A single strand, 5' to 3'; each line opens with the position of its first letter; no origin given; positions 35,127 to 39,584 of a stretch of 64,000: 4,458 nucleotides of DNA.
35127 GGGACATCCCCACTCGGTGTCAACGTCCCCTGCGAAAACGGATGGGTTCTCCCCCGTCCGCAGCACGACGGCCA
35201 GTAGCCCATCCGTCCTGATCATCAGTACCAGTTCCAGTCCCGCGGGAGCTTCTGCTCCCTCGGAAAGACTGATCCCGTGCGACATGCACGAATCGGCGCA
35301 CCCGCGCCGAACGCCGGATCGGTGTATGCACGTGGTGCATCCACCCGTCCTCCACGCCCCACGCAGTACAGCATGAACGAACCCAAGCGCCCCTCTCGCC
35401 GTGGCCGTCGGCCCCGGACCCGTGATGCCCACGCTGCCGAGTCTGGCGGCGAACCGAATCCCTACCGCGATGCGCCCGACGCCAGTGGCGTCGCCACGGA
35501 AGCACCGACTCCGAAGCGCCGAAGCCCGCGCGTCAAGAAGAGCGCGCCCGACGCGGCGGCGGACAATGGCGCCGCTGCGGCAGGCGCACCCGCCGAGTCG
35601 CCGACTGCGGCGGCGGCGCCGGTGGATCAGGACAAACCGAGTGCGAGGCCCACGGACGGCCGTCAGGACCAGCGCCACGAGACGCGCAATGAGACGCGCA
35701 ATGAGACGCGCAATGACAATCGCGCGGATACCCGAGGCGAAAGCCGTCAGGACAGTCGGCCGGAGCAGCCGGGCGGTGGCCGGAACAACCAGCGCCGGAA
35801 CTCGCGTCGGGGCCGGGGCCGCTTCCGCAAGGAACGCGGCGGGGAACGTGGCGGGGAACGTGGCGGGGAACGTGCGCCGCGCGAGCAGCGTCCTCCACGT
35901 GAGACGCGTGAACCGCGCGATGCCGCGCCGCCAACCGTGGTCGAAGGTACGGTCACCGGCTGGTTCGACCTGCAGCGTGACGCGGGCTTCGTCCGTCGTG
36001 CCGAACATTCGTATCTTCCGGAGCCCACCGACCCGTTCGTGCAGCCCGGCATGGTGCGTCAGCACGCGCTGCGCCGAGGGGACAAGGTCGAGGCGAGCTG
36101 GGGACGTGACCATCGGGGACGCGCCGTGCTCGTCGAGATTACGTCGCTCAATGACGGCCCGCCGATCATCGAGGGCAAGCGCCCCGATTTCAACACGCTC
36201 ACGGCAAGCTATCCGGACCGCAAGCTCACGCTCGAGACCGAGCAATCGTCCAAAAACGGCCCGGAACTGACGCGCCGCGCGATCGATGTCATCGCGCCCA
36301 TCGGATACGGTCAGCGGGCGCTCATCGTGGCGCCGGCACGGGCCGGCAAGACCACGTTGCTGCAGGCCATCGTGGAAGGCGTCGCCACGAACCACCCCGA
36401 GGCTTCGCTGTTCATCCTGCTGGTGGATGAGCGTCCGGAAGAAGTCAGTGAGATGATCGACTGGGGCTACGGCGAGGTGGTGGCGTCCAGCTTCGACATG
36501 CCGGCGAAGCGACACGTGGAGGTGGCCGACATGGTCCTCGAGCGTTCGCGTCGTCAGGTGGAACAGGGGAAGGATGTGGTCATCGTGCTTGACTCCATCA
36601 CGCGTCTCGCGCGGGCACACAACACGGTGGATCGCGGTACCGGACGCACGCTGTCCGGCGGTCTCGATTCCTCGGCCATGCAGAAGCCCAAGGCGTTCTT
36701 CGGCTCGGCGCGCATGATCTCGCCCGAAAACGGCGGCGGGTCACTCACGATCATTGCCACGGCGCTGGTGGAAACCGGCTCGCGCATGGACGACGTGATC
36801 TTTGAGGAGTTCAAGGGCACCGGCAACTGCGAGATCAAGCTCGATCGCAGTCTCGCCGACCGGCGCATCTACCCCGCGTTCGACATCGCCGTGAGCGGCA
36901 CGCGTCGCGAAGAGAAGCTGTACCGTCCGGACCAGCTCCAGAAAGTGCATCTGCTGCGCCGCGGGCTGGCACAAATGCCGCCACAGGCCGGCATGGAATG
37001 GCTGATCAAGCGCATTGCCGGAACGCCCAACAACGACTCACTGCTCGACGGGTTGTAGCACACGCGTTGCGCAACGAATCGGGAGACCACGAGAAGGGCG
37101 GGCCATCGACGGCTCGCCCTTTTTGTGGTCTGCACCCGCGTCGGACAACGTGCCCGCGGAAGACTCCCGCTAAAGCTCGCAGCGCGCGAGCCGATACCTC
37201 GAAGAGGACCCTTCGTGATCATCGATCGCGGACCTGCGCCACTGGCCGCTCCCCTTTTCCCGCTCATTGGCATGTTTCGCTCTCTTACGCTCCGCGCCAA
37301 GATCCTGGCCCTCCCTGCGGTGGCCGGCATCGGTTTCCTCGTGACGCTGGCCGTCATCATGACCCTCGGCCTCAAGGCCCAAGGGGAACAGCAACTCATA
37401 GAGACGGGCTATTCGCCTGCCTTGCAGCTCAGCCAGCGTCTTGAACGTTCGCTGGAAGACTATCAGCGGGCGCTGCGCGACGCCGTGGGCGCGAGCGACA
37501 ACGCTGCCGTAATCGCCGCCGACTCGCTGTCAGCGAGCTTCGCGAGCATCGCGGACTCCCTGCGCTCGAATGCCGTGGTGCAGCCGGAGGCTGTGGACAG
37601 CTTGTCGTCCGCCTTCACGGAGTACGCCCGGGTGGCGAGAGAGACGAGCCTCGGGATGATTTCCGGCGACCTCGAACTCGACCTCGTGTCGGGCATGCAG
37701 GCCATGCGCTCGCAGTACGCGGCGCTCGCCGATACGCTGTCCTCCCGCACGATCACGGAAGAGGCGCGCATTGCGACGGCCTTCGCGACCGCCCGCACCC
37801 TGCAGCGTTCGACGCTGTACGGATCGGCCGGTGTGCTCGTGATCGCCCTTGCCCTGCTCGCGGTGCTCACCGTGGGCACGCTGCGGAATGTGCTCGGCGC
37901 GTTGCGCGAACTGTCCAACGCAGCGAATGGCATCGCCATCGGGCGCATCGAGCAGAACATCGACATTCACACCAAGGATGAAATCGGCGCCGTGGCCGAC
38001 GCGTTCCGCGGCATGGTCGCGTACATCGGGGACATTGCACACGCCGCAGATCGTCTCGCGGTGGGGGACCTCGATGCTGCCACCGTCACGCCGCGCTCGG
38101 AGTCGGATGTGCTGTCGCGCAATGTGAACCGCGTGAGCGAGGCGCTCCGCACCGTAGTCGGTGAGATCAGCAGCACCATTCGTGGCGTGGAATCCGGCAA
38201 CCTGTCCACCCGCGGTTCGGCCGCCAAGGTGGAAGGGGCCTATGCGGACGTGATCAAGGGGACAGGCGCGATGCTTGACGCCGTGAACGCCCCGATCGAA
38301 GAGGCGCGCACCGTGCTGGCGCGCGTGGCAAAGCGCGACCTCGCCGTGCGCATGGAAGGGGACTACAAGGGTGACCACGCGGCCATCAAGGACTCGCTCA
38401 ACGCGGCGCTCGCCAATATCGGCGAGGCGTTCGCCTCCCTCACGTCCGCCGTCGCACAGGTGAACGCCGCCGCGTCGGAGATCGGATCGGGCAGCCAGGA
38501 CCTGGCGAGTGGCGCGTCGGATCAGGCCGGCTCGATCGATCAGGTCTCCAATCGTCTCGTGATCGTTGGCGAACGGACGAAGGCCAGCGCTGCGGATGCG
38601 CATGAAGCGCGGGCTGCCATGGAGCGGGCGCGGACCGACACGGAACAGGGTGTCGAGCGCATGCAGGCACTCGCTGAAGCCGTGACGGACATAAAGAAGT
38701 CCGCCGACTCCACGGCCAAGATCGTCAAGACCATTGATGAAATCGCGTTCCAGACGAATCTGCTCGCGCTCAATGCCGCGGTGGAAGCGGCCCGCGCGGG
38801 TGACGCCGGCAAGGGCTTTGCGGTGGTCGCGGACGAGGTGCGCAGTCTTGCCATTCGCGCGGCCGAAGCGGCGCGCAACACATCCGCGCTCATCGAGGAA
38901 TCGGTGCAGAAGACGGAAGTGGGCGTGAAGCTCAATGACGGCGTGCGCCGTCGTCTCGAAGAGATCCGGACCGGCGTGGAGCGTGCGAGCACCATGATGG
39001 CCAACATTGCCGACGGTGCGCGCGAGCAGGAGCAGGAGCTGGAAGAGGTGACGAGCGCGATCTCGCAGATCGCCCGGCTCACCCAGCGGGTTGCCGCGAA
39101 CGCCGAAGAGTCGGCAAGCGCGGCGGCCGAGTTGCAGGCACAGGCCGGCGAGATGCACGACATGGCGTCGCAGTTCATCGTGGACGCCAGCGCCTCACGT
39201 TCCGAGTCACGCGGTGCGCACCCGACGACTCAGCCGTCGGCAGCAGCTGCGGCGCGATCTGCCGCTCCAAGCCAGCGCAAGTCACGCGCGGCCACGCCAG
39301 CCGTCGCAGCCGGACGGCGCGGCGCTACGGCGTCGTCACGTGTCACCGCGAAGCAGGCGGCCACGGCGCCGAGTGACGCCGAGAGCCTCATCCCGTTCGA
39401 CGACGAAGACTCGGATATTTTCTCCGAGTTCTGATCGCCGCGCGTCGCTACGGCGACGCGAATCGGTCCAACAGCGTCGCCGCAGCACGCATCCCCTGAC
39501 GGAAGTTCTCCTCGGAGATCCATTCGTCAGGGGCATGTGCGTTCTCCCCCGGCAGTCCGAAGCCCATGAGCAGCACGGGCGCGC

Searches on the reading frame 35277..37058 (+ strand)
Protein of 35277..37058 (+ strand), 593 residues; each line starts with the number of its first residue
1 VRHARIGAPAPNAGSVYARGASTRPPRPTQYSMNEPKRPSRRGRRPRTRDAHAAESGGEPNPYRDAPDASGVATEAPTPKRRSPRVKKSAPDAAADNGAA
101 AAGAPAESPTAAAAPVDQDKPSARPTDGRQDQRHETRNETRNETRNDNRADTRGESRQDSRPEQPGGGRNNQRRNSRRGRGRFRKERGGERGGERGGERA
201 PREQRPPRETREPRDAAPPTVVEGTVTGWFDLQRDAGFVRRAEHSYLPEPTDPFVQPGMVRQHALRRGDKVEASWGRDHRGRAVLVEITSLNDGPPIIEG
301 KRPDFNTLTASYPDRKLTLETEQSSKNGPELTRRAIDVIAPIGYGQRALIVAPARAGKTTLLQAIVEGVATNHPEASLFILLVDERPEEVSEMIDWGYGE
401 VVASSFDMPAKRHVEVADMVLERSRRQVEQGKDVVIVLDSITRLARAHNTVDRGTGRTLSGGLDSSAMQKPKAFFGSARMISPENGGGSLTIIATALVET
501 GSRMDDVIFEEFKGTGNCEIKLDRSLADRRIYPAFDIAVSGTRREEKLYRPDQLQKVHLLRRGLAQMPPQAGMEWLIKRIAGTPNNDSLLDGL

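Call 45: search_protein_families(library=pfam, proteins=[window:35277-37058:+], max_evalue=0.0001)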
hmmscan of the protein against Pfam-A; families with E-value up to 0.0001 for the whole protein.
window:35277-37058:+ (593 aa): 2 families
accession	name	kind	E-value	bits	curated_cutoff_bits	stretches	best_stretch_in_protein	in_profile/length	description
PF00006.31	ATP-synt_ab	-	8e-24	84.9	29.5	1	334-540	3-211/213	ATP synthase alpha/beta family, nucleotide-binding domain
PF07497.18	Rho_RNA_bind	-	3.5e-09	36.8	27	1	227-294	2-70/73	Rho termination factor, RNA-binding domain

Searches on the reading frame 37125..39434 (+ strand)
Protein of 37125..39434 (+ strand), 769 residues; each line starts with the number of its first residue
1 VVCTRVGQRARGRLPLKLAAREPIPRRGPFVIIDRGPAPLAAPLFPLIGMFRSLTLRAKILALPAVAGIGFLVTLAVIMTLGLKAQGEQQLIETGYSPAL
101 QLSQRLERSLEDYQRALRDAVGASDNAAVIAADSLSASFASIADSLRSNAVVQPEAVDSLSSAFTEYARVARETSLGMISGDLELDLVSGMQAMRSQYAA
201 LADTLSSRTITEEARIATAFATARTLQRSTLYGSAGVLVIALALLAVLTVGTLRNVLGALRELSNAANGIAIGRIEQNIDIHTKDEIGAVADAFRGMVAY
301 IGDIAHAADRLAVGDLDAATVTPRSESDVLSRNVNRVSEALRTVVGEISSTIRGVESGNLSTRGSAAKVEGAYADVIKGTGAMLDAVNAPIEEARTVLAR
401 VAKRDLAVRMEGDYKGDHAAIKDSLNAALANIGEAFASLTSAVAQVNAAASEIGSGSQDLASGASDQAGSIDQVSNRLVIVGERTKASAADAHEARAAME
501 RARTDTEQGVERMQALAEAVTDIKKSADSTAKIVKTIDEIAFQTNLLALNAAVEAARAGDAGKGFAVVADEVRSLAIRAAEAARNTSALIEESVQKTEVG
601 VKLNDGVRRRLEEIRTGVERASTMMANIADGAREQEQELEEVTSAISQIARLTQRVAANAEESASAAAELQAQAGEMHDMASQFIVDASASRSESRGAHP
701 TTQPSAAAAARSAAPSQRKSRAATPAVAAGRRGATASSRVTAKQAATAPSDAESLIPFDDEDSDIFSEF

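Call 45: search_protein_families(library=pfam, proteins=[window:37125-39434:+], max_evalue=0.0001)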
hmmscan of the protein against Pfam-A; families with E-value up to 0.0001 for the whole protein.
window:37125-39434:+ (769 aa): 3 families
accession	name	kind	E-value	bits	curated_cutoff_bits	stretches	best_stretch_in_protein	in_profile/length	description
PF00015.26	MCPsignal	-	7.7e-38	130.5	34.6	1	500-662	5-167/172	Methyl-accepting chemotaxis protein (MCP) signalling domain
PF18947.5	HAMP_2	-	9.8e-18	64.3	24.3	1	368-431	1-64/67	HAMP domain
PF00672.30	HAMP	-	6.8e-12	46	25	1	253-299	3-49/53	HAMP domain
